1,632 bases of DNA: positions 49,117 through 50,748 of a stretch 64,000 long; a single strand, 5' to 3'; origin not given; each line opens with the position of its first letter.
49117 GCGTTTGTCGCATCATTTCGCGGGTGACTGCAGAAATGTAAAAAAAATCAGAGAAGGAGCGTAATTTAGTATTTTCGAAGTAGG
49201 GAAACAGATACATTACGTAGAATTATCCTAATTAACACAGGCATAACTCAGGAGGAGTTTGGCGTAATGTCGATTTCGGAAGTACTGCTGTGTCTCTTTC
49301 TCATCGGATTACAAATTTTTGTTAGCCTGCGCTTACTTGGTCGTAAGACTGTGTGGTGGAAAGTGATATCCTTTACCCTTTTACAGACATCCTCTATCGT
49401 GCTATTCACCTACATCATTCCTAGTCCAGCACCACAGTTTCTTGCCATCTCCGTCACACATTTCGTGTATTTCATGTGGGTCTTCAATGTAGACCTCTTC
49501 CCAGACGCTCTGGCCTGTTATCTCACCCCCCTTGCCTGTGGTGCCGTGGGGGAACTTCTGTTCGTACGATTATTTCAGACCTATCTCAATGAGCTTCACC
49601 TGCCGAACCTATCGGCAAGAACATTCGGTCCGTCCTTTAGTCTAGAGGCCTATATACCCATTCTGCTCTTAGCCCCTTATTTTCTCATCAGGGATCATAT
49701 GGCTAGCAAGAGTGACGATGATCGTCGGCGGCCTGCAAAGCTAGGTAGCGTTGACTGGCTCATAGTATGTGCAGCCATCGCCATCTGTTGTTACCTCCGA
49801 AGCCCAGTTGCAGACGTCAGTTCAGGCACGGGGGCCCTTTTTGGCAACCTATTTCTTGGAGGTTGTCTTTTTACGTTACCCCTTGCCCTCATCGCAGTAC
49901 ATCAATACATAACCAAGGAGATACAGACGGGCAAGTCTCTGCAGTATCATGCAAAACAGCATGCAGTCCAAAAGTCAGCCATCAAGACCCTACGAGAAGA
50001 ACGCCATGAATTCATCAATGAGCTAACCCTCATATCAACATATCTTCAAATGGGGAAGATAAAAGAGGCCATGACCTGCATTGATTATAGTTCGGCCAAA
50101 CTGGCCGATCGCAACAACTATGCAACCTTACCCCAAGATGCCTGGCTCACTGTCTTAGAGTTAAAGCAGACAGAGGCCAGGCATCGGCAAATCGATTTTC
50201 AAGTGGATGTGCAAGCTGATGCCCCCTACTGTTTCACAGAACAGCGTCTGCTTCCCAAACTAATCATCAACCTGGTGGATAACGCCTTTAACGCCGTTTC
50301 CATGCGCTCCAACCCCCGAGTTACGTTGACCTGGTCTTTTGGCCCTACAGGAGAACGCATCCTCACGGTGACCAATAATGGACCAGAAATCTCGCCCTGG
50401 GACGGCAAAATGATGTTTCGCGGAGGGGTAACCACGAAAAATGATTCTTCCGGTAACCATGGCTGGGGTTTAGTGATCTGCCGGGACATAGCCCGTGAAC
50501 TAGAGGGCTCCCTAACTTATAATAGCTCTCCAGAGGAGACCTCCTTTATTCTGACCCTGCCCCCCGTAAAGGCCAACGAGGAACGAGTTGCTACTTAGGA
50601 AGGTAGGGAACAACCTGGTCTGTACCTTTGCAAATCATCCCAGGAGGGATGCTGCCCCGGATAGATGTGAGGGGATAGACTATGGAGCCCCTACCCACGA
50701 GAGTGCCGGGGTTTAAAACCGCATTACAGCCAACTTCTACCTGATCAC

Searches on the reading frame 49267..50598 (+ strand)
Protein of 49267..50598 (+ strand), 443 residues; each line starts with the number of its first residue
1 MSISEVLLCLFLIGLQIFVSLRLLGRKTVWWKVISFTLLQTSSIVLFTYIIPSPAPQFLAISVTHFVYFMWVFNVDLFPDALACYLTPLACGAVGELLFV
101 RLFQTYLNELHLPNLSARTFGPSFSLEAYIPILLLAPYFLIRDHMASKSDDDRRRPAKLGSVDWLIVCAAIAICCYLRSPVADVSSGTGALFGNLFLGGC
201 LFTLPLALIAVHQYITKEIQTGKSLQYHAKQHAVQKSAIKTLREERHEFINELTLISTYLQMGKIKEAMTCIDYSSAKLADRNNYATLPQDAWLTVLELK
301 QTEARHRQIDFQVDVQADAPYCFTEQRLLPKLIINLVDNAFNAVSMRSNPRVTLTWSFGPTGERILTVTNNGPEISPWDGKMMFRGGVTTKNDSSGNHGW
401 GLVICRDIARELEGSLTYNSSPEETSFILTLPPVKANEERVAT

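Call 4: search_protein_families(library=pfam, proteins=[window:49267-50598:+])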
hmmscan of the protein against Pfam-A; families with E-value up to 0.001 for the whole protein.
window:49267-50598:+ (443 aa): 3 families
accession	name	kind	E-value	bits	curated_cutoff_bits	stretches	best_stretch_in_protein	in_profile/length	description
PF02518.31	HATPase_c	-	4.3e-15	56.5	26.4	1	326-433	3-109/111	Histidine kinase-, DNA gyrase B-, and HSP90-like ATPase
PF14689.11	SPOB_a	-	5.9e-08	32.7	28.1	1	236-274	10-48/62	Sensor_kinase_SpoOB-type, alpha-helical domain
PF14501.12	HATPase_c_5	-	0.00017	21.9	22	1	332-429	9-99/102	GHKL domain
